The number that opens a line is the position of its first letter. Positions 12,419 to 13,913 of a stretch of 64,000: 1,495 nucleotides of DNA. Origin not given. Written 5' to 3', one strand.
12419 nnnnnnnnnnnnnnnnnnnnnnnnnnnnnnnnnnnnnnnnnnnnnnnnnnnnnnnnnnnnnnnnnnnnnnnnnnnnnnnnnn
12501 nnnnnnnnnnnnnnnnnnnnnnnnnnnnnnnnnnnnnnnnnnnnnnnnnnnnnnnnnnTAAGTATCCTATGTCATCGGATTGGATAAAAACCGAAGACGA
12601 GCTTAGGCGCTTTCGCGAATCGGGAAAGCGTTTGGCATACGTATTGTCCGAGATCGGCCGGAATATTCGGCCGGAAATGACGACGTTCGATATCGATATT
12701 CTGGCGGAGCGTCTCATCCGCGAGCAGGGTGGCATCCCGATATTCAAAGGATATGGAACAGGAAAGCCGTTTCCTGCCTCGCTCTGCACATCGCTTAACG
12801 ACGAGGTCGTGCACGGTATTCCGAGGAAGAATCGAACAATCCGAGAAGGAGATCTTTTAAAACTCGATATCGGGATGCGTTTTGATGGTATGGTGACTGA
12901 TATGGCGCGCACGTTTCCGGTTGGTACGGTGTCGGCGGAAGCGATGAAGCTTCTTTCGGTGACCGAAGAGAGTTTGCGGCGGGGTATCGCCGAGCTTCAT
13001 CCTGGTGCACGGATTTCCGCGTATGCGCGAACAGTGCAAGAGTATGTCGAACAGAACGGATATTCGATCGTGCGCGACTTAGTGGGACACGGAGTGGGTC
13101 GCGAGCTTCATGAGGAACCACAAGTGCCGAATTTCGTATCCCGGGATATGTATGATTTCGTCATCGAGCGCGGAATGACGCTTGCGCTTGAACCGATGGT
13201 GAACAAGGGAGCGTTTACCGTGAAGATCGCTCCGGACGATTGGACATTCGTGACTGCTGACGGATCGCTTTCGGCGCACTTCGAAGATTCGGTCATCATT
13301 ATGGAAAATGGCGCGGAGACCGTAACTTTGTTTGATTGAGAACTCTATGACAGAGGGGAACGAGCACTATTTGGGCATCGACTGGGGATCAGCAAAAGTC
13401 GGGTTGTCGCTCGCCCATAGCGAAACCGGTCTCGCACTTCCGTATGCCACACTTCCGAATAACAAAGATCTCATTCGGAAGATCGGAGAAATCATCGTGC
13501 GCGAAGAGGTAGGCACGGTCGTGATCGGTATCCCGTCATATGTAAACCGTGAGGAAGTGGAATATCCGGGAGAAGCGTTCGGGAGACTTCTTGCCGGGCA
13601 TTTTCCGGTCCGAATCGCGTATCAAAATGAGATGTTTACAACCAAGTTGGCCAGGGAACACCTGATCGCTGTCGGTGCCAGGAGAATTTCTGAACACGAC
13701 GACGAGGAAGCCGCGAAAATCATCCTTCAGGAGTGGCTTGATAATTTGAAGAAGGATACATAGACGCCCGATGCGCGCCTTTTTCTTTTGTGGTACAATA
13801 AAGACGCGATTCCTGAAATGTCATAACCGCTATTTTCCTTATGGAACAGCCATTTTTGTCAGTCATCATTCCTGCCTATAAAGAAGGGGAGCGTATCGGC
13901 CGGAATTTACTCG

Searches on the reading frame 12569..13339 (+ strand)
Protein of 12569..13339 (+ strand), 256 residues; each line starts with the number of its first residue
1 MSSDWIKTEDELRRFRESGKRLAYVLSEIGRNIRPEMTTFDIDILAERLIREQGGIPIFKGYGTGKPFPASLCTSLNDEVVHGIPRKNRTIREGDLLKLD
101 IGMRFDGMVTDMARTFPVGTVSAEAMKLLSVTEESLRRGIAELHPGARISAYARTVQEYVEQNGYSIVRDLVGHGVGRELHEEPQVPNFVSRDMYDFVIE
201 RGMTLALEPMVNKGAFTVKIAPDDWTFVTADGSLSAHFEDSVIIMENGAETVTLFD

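Call 34: search_protein_families(library=pfam, proteins=[window:12569-13339:+], max_evalue=0.0001)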
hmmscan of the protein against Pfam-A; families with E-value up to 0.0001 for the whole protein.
window:12569-13339:+ (256 aa): 1 family
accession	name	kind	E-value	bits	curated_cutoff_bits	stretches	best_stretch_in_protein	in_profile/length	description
PF00557.29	Peptidase_M24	-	1.1e-45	156.4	23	1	14-244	2-206/208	Metallopeptidase family M24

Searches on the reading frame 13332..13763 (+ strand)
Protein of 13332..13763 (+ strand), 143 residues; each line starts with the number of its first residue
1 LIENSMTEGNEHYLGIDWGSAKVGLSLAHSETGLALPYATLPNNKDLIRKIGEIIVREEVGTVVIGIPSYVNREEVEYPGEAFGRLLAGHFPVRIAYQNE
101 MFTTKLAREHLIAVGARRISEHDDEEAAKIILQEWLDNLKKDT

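Call 34: search_protein_families(library=pfam, proteins=[window:13332-13763:+], max_evalue=0.0001)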
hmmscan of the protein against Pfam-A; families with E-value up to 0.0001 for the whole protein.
window:13332-13763:+ (143 aa): 1 family
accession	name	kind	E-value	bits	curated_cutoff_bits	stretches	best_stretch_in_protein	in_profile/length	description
PF03652.20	RuvX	-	2.1e-22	80.3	29.2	1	12-137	2-133/134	Holliday junction resolvase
